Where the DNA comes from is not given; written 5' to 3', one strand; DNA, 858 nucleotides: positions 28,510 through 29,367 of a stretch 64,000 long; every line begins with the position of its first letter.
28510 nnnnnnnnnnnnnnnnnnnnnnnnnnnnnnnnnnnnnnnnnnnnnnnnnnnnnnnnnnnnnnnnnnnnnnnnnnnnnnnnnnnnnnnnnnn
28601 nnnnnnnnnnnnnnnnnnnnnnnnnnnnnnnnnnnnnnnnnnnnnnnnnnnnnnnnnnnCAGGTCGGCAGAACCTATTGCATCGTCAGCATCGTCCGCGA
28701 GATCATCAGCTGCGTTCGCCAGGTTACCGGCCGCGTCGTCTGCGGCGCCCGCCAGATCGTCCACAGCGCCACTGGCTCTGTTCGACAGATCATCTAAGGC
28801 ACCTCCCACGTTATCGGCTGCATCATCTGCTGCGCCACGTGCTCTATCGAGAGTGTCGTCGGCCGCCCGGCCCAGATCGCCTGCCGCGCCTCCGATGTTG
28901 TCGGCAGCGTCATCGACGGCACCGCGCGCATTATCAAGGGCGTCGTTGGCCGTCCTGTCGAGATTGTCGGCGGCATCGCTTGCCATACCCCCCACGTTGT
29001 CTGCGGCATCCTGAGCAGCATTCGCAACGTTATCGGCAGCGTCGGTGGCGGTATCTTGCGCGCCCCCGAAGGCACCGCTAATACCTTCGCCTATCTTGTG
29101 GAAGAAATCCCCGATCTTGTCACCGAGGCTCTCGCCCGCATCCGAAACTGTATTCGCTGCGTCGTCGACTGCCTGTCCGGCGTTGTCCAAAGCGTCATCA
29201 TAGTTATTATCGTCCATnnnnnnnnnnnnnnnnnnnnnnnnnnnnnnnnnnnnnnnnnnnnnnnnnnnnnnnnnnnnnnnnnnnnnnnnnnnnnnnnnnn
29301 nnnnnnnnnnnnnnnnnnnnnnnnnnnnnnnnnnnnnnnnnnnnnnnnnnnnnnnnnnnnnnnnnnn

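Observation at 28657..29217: Acidic protein made of about 13 consecutive 11-residue repeats (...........), LEA-like/apolipoprotein-like periodicity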

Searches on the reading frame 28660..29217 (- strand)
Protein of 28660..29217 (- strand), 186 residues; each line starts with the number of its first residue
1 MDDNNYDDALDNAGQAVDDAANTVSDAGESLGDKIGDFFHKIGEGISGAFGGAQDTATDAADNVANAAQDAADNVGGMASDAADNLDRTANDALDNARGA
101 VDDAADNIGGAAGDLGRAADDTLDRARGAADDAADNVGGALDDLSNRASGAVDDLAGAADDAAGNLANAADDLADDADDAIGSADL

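Call 6: search_protein_families(library=pfam, proteins=[window:28660-29217:-], max_evalue=1)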
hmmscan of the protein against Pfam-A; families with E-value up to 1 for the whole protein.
window:28660-29217:- (186 aa): 14 families
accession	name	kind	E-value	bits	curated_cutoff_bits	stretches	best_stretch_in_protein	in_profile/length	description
PF01442.23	Apolipoprotein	-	1.3e-06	28.7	90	2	15-102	99-186/190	Apolipoprotein A1/A4/E domain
PF12732.12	YtxH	-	0.001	19.9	37.5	0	27-75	33-70/71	YtxH-like protein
PF20155.4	TMP_3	-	0.0042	17.3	41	1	92-167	113-191/192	Tape measure protein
PF04610.19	TrbL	-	0.01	16.1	25.9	1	31-82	44-93/215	TrbL/VirB6 plasmid conjugal transfer protein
PF05597.16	Phasin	-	0.017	15.6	28.8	0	53-105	29-81/126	Poly(hydroxyalcanoate) granule associated protein (phasin)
PF07464.16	ApoLp-III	-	0.029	15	36.3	1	61-169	20-135/146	Apolipophorin-III precursor (apoLp-III)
PF05532.17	CsbD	-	0.047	14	40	1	136-171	17-52/53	CsbD-like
PF09361.15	Phasin_2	-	0.06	14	24.9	1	64-134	3-75/100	Phasin protein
PF06911.18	Senescence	-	0.15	12.4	24.6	1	20-93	59-136/184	Senescence domain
PF04380.18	BMFP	-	0.17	12.8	37.2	0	141-173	7-39/77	Membrane fusogenic activity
PF06013.18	WXG100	-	0.19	12.5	27.3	1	15-80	7-72/86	Proteins of 100 residues with WXG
PF07730.19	HisKA_3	-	0.25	12.4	24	0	67-103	26-62/68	Histidine kinase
PF11098.13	Chlorosome_CsmC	-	0.33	11.4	26.3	1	94-161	67-134/139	Chlorosome envelope protein C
PF04043.20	PMEI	-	0.87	10.2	29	0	60-146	36-128/156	Plant invertase/pectin methylesterase inhibitor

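Call 8: find_homologous_proteins(query=window:28660-29217:-, max_evalue=0.001)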
Query window:28660-29217:- (186 aa): 1 proteins with E <= 0.001 among 8000 candidates.
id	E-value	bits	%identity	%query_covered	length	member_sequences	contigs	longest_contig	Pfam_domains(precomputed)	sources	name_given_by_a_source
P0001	2.6e-14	72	68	27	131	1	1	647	-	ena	-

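Call 9: search_protein_families(library=ncbifam, proteins=[window:28660-29217:-], max_evalue=1)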
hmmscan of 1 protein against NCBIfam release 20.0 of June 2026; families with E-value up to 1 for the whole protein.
window:28660-29217:- (186 aa): 9 families
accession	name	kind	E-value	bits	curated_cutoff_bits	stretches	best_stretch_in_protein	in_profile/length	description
NF047840.1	lipo_Ag473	exception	1.1e-06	29.4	100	2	53-137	43-131/136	Ag473 family lipoprotein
NF033914.0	antiphage_ZorA_1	subfamily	0.0017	16.7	190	1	13-171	375-542/619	anti-phage ZorAB system protein ZorA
NF052675.1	XAC1346_fam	equivalog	0.0087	16.6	120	1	12-91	24-103/108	XAC1346 family secretion chaperone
TIGR03930.1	WXG100_ESAT6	subfamily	0.0095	16.1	44.85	0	46-114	12-80/90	WXG100 family type VII secretion target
NF041670.1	GvpQ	equivalog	0.014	15.6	100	1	52-88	42-78/137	gas vesicle protein GvpQ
NF033915.0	antiphage_ZorA_2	subfamily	0.026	13.6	100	1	20-173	214-365/383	anti-phage ZorAB system protein ZorA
NF052420.1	translocon_SseD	equivalog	0.097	12.8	130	1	21-103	55-133/152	type III secretion system translocon protein SseD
TIGR01985.1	phasin_2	equivalog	0.17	12.3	99.7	0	35-96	6-67/123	phasin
TIGR00996.1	Mtu_fam_mce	paralog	0.93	8.6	140.5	0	5-34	231-260/291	MCE family protein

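Call 13: find_encoding_contigs(protein=window:28660-29217:-, flank=10000)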
Protein window:28660-29217:- (186 aa): 1 contig read that carries it; 1 place shown.
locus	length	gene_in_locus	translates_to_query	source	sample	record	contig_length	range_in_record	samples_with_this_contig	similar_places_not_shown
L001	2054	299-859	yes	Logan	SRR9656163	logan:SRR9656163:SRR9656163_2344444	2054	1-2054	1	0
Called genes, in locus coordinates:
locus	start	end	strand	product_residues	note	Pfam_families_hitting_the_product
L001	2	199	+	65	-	?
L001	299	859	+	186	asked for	-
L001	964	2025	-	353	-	PF01569:PAP2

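Call 19: search_protein_representatives(protein=window:28660-29217:-)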
Query: 186 residues. Proteins with E-value up to 0.001 (for the whole library): 181; up to 1e-10: 13; up to 1e-30: 1. The best 150 are listed.
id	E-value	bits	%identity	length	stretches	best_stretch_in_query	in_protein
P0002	1.4e-43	165.8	24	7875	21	8-175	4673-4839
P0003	1.2e-19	87.9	19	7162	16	8-181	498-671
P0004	3.8e-19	86.3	25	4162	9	15-101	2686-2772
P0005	3.9e-18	83.0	26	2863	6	14-174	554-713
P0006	2.7e-17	80.2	32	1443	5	54-144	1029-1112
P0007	3.0e-15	73.6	27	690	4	7-122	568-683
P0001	8.1e-15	72.2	65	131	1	2-66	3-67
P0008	1.4e-14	71.4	34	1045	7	4-171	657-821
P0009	5.9e-13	66.1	21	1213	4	13-184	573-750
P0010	1.4e-11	61.6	33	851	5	11-182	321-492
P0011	4.0e-11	60.2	28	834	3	15-169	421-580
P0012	4.2e-11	60.1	35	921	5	10-157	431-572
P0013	5.2e-11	59.8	22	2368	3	28-184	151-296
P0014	7.8e-10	56.0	30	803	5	13-165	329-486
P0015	2.6e-09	54.3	32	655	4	53-140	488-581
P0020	2.6e-08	51.0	36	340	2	13-163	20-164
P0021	2.6e-08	51.0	20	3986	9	9-164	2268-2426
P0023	7.2e-08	49.6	33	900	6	8-112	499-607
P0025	1.1e-07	48.9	31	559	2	44-181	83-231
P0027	2.5e-07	47.8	35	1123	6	55-181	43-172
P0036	8.1e-07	46.1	29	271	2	53-117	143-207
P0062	8.9e-06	42.8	35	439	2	53-179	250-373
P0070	1.5e-05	42.1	32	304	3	49-176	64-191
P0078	2.5e-05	41.3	22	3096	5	13-123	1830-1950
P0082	3.2e-05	40.9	30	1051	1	20-160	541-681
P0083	3.4e-05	40.9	33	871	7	14-183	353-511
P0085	3.8e-05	40.7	27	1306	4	8-180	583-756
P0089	5.1e-05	40.3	29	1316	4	22-116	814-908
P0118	1.6e-04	38.6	26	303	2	16-181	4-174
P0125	2.1e-04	38.3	29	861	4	29-156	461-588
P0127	2.1e-04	38.3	23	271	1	21-173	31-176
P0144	3.4e-04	37.6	26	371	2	15-165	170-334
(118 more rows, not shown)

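Call 21: search_protein_families(library=pfam, proteins=[P0006, P0007, P0008, P0010, P0020, P0025, P0036, P0070, P0118, P0127], max_evalue=0.001)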
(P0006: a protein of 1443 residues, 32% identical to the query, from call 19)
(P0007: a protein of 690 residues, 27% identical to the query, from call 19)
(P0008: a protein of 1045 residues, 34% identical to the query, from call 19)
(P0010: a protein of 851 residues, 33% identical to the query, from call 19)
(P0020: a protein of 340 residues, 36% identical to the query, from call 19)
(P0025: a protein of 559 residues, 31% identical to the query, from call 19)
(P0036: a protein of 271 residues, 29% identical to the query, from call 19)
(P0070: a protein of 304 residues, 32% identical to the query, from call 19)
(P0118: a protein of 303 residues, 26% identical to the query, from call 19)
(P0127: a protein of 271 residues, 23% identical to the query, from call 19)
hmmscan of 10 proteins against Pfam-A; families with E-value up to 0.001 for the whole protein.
P0006 (1443 aa): 8 families
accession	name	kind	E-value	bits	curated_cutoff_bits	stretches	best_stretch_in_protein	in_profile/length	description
PF00612.33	IQ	-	3e-27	92.3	20.3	4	302-319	2-19/21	IQ calmodulin-binding motif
PF01442.23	Apolipoprotein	-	4.1e-15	56.4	90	2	1242-1421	9-184/190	Apolipoprotein A1/A4/E domain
PF12732.12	YtxH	-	4.4e-10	40.3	37.5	0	1219-1264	29-70/71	YtxH-like protein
PF05811.18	DUF842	-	3.8e-09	36.8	25.1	0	1247-1353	3-107/131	Eukaryotic protein of unknown function (DUF842)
PF22564.2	HAAS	-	9e-07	29.6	27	0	1397-1424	15-41/55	HAAS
PF07464.16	ApoLp-III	-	1.1e-06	29.3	36.3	1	1303-1439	2-131/146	Apolipophorin-III precursor (apoLp-III)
PF02197.22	RIIa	-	1.4e-06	28.3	22.4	1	13-46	2-35/38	Regulatory subunit of type II PKA R-subunit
PF24430.1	DUF7553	-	5e-06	27.4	27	0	1345-1406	13-74/85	Family of unknown function (DUF7553)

P0007 (690 aa): 4 families
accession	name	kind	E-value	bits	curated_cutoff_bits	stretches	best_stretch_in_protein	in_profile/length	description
PF12732.12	YtxH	-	2.8e-07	31.3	37.5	0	165-209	25-67/71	YtxH-like protein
PF01442.23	Apolipoprotein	-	4.8e-07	30.1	90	0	399-587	3-187/190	Apolipoprotein A1/A4/E domain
PF09361.15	Phasin_2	-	2.1e-05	25.1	24.9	0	536-630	5-97/100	Phasin protein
PF05597.16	Phasin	-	0.00012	22.5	28.8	0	602-668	28-94/126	Poly(hydroxyalcanoate) granule associated protein (phasin)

P0008 (1045 aa): 2 families
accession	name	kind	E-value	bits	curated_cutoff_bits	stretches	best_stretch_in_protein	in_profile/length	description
PF23847.1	DUF7211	-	7.9e-05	22.4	27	1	13-31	4-22/25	Family of unknown function (DUF7211)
PF11098.13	Chlorosome_CsmC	-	0.00058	20.3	26.3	0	687-778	42-131/139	Chlorosome envelope protein C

P0010 (851 aa): 3 families
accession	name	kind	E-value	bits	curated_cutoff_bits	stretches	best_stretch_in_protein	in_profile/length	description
PF01442.23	Apolipoprotein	-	2.7e-08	34.2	90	0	315-451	34-174/190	Apolipoprotein A1/A4/E domain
PF23847.1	DUF7211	-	2.3e-05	24.2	27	1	12-30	3-21/25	Family of unknown function (DUF7211)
PF15984.10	Collagen_mid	-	3e-05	24.4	31.1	0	291-446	34-184/198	Bacterial collagen, middle region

P0020 (340 aa): 4 families
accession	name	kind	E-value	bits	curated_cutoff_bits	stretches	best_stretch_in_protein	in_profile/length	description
PF01442.23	Apolipoprotein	-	6.9e-08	32.9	90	0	82-175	41-134/190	Apolipoprotein A1/A4/E domain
PF17258.7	DUF5324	-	3.6e-06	27.3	27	2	36-160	18-136/220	Family of unknown function (DUF5324)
PF05597.16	Phasin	-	6.9e-05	23.3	28.8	0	270-311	54-95/126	Poly(hydroxyalcanoate) granule associated protein (phasin)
PF03036.21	Perilipin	-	0.00097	18.7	33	0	264-319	94-153/403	Perilipin family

P0025 (559 aa): 7 families
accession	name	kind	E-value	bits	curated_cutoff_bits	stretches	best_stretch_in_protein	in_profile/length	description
PF01442.23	Apolipoprotein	-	4.7e-14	53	90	2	198-338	53-186/190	Apolipoprotein A1/A4/E domain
PF07464.16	ApoLp-III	-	7e-07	29.9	36.3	0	243-352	5-118/146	Apolipophorin-III precursor (apoLp-III)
PF12732.12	YtxH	-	1.1e-06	29.3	37.5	0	247-289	28-70/71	YtxH-like protein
PF14013.11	MT0933_antitox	-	0.00029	21.4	27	1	217-264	1-49/49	MT0933-like antitoxin protein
PF03036.21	Perilipin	-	0.00054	19.5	33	0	214-307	69-155/403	Perilipin family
PF09731.14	Mitofilin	-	0.00081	18.9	27.4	0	270-414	143-288/614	Mitochondrial inner membrane protein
PF05597.16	Phasin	-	0.00096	19.6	28.8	0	259-310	43-94/126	Poly(hydroxyalcanoate) granule associated protein (phasin)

P0036 (271 aa): 3 families
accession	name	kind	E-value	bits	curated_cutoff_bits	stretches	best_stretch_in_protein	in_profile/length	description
PF01442.23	Apolipoprotein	-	6.8e-08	32.9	90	1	125-204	97-176/190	Apolipoprotein A1/A4/E domain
PF12732.12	YtxH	-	1e-06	29.5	37.5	0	4-54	29-70/71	YtxH-like protein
PF02987.21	LEA_4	-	0.00032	20.9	51.1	0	158-198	4-44/44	Late embryogenesis abundant protein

P0070 (304 aa): 3 families
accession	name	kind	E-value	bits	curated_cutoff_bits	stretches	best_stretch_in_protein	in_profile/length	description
PF20363.3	DUF6658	-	1.4e-11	45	27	1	1-179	1-168/178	Family of unknown function (DUF6658)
PF01442.23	Apolipoprotein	-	9.6e-09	35.6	90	1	78-175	89-186/190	Apolipoprotein A1/A4/E domain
PF07464.16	ApoLp-III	-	0.00011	22.9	36.3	0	83-192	31-143/146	Apolipophorin-III precursor (apoLp-III)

P0118 (303 aa): 0 families

P0127 (271 aa): 2 families
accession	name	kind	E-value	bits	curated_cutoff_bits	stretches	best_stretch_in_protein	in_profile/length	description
PF12732.12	YtxH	-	7e-06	26.8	37.5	0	32-84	28-69/71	YtxH-like protein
PF23706.1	Rv1893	-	0.00024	21.3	27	0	59-114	8-63/72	Rv1893-like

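Call 23: find_encoding_contigs(protein=P0001, flank=5000)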
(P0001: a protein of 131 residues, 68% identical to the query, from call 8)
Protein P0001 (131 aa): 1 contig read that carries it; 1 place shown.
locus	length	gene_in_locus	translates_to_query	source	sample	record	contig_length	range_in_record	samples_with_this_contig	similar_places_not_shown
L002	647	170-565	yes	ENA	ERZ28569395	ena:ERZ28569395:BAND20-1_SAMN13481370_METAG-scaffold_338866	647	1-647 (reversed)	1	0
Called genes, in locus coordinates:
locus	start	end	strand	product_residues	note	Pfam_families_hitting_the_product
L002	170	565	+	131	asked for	-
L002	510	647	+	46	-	?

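Call 24: find_related_loci(query=A2, collection=genome_contigs, flank=10000)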
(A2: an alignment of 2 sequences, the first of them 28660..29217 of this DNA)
Query A2 (186 aa) in genome_contigs; peptide patterns used: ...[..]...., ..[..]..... (x = any residue, [..] = any of these).
186 stretches matched a pattern, but none encodes a relative of the query by tblastn (E <= 1e-3).

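Call 27: find_related_loci(query=A2, collection=metagenome_contigs, flank=10000)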
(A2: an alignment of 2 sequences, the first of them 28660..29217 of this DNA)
Query A2 (186 aa) in metagenome_contigs; peptide patterns used: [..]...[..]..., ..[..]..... (x = any residue, [..] = any of these).
334 stretches matched a pattern, but none encodes a relative of the query by tblastn (E <= 1e-3).

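Call 39: search_solved_structures(query=A3, max_evalue=1)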
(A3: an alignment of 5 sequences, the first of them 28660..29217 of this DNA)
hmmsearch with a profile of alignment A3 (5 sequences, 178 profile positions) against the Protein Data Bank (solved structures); distinct sequences matched with E-value up to 1: 25.
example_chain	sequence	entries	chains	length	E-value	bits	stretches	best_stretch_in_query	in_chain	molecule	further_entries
8vvn_C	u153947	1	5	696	1.7e-07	34.7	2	21-175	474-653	MotA/TolQ/ExbB proton channel domain-containing protein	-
1eq1_A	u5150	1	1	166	3e-06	30.7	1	60-174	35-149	APOLIPOPHORIN-III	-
6v8i_CF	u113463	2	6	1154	3.3e-06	30.5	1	61-170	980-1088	Tape Measure Protein, gp57 | Tape measure protein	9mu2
2l9q_A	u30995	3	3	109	6.5e-05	26.3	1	55-142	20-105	12 kDa heat shock protein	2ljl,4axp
4tql_A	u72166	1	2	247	0.00036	23.9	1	22-175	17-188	Three helix bundle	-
2x43_S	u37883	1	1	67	0.0015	21.9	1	61-108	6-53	SHERP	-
5cwg_A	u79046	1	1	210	0.0048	20.2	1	64-159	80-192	Designed helical repeat protein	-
1aep_A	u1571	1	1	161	0.016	18.5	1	51-124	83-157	APOLIPOPHORIN III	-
9o19_X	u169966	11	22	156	0.02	18.2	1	49-131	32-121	ATP synthase subunit b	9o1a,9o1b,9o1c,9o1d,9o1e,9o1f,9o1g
5cwc_A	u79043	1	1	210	0.033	17.5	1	11-137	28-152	Designed helical repeat protein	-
1ls4_A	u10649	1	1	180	0.038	17.3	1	51-124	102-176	Apolipophorin-III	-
8ga7_A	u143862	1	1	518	0.038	17.3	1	10-152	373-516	THR5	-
3few_X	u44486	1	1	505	0.039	17.2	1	77-173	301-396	Colicin S4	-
5zuv_A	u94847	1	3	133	0.16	15.2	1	39-114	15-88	Spike glycoprotein,Spike glycoprotein,inhibitor EK1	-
5yl9_A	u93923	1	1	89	0.18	15.1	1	39-95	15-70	Spike glycoprotein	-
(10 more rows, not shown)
